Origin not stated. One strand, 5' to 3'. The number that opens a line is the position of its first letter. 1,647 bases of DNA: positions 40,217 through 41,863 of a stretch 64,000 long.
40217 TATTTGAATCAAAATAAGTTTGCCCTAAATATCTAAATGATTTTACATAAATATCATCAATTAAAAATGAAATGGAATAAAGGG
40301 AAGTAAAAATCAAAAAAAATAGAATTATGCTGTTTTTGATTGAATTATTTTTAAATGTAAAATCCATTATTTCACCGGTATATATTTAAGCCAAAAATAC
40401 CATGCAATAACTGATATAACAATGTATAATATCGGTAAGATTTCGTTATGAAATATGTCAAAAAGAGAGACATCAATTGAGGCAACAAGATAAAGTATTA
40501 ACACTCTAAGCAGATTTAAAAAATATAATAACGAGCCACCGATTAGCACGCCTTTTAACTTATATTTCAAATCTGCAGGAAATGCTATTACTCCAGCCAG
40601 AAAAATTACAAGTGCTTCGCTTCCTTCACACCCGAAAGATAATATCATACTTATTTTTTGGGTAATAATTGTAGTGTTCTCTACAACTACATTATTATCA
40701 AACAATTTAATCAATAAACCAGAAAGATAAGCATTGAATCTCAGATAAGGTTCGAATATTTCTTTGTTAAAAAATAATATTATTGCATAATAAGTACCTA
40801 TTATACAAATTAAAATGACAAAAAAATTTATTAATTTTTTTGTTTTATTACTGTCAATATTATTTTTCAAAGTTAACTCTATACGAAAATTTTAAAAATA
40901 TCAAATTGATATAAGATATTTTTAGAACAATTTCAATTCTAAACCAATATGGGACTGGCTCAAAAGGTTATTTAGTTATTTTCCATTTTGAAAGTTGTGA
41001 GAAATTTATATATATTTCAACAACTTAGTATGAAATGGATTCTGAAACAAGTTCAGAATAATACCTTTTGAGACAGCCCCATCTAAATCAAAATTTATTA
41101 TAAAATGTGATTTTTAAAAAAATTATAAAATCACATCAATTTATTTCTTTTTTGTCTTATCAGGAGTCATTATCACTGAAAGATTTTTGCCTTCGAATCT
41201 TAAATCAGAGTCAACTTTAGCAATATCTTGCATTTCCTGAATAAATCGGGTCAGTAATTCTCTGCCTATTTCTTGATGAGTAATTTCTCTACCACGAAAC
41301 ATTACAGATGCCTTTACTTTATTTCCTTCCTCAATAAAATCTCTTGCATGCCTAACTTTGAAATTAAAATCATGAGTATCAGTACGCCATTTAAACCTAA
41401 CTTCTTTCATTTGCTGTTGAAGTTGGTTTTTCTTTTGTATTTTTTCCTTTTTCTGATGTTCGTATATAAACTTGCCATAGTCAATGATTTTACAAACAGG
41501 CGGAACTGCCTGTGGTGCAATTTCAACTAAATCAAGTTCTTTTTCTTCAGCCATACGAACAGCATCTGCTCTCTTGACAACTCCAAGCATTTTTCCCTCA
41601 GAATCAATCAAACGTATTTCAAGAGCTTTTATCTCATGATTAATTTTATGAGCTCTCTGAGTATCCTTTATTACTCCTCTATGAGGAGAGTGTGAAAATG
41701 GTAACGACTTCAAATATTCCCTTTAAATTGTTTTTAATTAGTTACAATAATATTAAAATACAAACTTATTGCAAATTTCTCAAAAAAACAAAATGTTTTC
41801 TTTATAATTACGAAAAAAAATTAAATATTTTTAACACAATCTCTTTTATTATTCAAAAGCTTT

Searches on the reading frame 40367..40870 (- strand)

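Call 14: search_protein_families(library=pfam, proteins=[window:40367-40870:-])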
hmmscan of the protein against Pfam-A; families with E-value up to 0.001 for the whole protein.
window:40367-40870:- (167 aa): 1 family
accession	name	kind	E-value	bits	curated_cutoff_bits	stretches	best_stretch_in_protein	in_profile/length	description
PF09721.15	Exosortase_EpsH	-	6.8e-05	22.8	25.7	1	18-159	105-250/254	Transmembrane exosortase (Exosortase_EpsH)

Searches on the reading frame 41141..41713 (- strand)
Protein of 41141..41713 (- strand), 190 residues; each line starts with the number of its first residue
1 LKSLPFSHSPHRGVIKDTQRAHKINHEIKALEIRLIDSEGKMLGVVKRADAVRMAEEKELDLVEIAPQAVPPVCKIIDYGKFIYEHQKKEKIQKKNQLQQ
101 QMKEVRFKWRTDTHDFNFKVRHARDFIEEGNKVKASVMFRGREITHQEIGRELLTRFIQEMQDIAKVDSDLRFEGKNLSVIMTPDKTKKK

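Call 14: search_protein_families(library=pfam, proteins=[window:41141-41713:-])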
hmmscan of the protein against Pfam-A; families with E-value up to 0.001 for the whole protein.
window:41141-41713:- (190 aa): 2 families
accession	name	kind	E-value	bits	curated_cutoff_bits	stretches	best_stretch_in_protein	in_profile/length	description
PF00707.27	IF3_C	-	2.7e-33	114.2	34.8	1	101-184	2-85/86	Translation initiation factor IF-3, C-terminal domain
PF05198.21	IF3_N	-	4.2e-32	110.6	26.9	1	24-91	1-68/70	Translation initiation factor IF-3, N-terminal domain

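Call 25: list_cluster_members(proteins=[P0001, window:41141-41713:-])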
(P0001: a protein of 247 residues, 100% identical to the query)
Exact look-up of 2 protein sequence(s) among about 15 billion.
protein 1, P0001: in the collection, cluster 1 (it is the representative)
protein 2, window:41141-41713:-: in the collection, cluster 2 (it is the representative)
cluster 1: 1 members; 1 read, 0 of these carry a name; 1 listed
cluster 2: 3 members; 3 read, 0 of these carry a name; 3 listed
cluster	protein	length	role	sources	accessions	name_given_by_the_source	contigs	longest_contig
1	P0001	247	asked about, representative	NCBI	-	-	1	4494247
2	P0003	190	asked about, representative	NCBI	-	-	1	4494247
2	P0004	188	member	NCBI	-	-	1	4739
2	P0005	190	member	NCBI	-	-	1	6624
